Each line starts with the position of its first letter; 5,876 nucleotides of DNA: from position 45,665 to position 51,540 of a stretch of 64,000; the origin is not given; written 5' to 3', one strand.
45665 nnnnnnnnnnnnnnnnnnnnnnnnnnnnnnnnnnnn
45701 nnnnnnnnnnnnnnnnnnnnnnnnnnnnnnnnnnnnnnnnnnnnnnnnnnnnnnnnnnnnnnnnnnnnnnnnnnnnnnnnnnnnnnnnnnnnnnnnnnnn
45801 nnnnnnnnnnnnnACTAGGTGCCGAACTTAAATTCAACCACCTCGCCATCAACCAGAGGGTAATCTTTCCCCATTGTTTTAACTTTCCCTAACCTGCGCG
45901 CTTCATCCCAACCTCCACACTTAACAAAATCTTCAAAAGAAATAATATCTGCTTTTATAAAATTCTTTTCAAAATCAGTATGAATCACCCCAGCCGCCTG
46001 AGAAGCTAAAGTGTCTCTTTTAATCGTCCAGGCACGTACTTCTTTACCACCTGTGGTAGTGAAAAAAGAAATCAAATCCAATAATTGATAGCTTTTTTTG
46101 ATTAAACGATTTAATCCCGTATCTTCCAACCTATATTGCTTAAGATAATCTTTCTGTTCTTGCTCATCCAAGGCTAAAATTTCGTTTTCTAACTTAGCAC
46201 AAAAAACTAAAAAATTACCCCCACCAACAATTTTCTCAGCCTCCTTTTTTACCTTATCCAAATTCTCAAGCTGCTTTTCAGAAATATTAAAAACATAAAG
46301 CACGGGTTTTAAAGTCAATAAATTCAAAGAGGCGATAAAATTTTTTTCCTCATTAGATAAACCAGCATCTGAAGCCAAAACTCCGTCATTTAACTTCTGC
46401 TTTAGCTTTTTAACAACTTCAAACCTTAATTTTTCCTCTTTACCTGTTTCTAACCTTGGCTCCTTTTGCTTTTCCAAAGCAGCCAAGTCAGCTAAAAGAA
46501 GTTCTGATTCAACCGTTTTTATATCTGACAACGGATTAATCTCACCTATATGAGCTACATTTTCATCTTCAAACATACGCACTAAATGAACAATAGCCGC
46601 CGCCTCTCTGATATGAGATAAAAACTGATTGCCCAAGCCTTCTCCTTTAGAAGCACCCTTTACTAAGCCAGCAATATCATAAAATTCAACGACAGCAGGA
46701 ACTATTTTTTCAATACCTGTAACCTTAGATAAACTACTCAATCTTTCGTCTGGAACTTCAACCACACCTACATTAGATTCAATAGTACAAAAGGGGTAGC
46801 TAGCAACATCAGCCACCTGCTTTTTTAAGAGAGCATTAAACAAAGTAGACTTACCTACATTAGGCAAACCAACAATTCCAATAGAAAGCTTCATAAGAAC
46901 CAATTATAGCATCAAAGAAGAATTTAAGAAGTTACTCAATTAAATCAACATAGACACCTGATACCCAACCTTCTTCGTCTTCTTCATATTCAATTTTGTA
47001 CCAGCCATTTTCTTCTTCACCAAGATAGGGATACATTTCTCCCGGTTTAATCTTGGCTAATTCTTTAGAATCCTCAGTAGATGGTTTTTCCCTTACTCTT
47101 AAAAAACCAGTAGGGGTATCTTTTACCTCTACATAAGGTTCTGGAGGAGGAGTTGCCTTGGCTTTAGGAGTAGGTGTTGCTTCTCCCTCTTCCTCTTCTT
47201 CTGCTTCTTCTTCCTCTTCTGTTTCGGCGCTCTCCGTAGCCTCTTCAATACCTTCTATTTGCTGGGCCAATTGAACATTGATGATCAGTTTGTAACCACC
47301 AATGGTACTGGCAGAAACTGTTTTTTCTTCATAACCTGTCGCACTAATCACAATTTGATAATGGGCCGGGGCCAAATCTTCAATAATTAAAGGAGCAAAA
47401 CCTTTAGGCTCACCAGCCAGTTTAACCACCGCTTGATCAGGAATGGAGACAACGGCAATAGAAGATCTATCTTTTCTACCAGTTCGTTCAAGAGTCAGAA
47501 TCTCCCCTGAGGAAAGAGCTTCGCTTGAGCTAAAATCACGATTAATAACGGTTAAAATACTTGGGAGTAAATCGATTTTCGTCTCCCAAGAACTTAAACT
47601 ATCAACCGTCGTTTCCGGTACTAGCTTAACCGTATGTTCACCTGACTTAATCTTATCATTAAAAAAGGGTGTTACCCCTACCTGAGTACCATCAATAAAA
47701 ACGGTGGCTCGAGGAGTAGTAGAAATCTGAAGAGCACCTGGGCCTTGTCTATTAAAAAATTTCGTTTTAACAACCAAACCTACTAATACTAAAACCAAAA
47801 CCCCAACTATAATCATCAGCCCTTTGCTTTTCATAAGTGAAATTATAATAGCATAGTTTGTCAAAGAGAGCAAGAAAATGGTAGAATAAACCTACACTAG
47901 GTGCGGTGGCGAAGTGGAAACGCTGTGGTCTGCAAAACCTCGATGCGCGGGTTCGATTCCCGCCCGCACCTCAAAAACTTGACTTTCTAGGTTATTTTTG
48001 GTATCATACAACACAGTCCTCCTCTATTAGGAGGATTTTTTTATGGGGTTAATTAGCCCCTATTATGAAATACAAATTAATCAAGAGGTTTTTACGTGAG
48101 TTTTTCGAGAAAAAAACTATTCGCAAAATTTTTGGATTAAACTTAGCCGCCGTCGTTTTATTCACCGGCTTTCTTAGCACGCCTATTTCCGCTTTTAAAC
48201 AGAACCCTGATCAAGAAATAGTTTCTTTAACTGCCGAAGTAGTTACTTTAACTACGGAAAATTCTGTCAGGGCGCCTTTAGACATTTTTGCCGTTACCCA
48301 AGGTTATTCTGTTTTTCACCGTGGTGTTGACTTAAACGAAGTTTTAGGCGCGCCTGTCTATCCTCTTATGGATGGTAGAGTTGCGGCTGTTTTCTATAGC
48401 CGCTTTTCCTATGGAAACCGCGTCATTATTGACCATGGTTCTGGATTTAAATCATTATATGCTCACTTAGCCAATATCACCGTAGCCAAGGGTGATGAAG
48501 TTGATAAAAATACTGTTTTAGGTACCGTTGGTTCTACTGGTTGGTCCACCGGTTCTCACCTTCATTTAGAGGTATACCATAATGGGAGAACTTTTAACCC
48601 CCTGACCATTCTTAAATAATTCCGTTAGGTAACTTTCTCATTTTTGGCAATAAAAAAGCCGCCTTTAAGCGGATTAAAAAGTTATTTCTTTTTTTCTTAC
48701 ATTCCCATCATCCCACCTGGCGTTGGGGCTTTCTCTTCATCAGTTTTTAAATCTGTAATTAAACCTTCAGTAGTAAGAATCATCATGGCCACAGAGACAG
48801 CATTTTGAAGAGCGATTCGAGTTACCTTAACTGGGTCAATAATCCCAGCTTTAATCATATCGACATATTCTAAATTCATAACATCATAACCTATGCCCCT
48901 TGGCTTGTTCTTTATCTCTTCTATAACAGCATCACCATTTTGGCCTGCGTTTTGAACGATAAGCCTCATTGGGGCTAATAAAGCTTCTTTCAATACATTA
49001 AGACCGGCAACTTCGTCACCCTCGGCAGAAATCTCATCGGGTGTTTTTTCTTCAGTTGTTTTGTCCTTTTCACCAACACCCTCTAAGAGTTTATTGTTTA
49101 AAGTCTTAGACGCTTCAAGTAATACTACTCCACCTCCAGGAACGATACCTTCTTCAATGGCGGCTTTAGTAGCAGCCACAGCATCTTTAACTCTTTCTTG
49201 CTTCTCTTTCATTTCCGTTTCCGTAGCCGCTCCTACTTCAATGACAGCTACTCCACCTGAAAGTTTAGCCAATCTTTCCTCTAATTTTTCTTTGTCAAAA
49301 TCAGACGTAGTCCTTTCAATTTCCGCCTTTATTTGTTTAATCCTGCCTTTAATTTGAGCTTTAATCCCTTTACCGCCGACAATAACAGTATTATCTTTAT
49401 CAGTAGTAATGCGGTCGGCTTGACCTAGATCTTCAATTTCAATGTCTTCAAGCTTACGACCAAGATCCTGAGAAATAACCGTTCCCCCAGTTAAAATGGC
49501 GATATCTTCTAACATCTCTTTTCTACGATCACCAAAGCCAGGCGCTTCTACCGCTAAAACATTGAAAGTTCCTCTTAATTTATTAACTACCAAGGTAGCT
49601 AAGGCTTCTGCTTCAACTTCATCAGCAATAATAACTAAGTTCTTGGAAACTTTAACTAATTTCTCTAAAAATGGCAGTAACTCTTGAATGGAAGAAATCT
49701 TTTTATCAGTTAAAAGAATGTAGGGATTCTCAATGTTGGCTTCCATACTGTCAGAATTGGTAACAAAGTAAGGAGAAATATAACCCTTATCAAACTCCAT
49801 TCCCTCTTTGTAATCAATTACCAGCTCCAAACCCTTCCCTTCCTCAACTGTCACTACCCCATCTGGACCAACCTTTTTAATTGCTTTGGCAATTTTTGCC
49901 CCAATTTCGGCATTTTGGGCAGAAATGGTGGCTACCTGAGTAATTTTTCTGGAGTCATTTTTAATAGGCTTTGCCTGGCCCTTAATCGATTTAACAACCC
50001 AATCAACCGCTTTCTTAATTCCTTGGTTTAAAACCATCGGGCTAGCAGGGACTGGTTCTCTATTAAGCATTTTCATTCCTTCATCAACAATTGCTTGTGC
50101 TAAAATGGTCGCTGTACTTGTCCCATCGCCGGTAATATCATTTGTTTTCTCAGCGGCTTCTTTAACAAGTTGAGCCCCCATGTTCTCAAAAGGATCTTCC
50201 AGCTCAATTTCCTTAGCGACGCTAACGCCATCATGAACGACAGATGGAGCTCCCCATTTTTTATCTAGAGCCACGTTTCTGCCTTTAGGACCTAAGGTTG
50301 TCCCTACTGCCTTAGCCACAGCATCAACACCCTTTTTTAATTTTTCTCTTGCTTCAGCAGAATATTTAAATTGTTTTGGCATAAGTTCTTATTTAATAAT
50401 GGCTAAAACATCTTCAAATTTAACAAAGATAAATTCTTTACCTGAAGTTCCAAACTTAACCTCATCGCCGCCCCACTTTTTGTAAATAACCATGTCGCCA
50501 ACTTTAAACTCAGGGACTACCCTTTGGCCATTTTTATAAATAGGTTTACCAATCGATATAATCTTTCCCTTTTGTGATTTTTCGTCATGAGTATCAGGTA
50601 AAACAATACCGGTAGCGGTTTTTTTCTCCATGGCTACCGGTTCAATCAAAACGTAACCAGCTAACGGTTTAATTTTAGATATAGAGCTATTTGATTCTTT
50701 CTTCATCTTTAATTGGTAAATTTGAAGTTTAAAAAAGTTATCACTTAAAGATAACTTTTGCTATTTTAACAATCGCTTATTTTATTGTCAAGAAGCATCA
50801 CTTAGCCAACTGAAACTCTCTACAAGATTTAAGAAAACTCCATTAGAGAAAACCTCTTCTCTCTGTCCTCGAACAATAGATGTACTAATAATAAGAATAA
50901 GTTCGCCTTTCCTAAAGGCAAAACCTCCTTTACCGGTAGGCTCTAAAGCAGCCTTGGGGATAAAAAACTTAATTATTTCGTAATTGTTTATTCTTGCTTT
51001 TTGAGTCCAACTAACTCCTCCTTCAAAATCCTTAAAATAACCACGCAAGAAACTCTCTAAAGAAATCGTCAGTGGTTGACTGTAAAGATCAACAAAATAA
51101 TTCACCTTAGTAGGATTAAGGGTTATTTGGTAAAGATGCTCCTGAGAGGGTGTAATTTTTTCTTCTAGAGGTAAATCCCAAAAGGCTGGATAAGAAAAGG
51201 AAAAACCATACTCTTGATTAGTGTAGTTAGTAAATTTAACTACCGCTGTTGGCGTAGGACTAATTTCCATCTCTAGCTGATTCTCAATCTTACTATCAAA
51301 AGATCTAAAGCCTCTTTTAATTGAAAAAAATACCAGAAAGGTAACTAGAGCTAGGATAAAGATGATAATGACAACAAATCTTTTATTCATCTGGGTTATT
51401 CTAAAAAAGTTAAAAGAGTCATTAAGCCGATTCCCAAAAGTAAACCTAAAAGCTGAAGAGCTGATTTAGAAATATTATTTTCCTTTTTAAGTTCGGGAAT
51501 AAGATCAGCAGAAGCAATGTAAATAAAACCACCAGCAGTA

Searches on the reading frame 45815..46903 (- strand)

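Call 64: search_protein_families(library=pfam, proteins=[window:45815-46903:-], max_evalue=1)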
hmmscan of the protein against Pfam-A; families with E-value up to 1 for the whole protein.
window:45815-46903:- (362 aa): 6 families
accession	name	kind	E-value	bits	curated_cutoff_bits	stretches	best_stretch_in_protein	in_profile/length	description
PF06071.19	YchF-GTPase_C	-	5.4e-31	107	27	1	277-360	1-83/84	Protein of unknown function (DUF933)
PF01926.29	MMR_HSR1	-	4.5e-23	82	21.9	1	8-113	2-86/113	50S ribosome-binding GTPase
PF02421.24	FeoB_N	-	2.9e-07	30.6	27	1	8-54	3-48/156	Ferrous iron transport protein B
PF00350.29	Dynamin_N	-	0.02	15.4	27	1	8-32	1-25/168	Dynamin family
PF13238.12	AAA_18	-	0.033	15.1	29.4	1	8-39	1-37/128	AAA domain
PF02824.27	TGS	-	0.1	13.1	22.2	1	294-358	13-58/60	TGS domain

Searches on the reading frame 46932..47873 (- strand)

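Call 64: search_protein_families(library=pfam, proteins=[window:46932-47873:-], max_evalue=1)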
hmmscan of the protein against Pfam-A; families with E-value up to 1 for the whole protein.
window:46932-47873:- (313 aa): 8 families
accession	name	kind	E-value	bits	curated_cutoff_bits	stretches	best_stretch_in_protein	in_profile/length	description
PF08308.17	PEGA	-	3.4e-13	49.7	20.8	2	137-185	2-50/71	PEGA domain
PF08239.17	SH3_3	-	1.2e-11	45.1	27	1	257-310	2-54/54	Bacterial SH3 domain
PF06347.19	SH3_4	-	0.0025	18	24.1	1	260-305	7-50/56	Bacterial SH3 domain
PF00018.34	SH3_1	-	0.0099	15.9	22.9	1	269-304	11-46/48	SH3 domain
PF13715.12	CarbopepD_reg_2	-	0.03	14.8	32.2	1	165-211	39-85/88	CarboxypepD_reg-like domain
PF07550.17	Shr-like_HID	-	0.047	14.6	22.3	1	168-187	59-78/82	Heme-binding protein Shr-like, Hb-interacting domain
PF13620.12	CarboxypepD_reg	-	0.057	14.2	32.3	1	164-202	42-81/82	Carboxypeptidase regulatory-like domain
PF06023.18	Csa1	-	0.098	12.5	27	1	133-201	152-220/292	CRISPR-associated exonuclease Csa1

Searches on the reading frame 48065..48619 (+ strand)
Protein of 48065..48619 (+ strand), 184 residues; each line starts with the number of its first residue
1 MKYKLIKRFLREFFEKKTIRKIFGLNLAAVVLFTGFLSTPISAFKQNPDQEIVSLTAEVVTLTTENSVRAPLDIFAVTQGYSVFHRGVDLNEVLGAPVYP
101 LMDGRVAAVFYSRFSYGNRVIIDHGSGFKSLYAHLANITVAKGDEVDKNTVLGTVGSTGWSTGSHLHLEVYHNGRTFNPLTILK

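Call 64: search_protein_families(library=pfam, proteins=[window:48065-48619:+], max_evalue=1)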
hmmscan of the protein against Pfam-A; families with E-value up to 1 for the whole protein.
window:48065-48619:+ (184 aa): 1 family
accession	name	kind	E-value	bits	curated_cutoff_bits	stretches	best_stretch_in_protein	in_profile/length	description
PF01551.29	Peptidase_M23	-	7.7e-29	100.2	28.7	1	84-179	2-96/96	Peptidase family M23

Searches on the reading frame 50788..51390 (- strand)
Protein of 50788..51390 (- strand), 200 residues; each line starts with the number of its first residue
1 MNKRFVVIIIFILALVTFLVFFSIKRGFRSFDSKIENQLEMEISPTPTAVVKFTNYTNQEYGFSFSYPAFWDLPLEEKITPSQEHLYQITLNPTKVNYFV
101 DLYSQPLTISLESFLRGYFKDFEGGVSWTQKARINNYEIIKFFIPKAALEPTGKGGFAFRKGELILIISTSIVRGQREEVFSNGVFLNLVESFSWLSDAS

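Call 12: search_protein_families(library=pfam, proteins=[window:50788-51390:-], max_evalue=0.001)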
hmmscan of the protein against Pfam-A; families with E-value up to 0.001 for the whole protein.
window:50788-51390:- (200 aa): 1 family
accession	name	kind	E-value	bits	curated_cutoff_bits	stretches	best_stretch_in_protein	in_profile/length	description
PF18933.6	PsbP_2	-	2.3e-05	24.9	27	1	6-84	1-74/184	PsbP-like protein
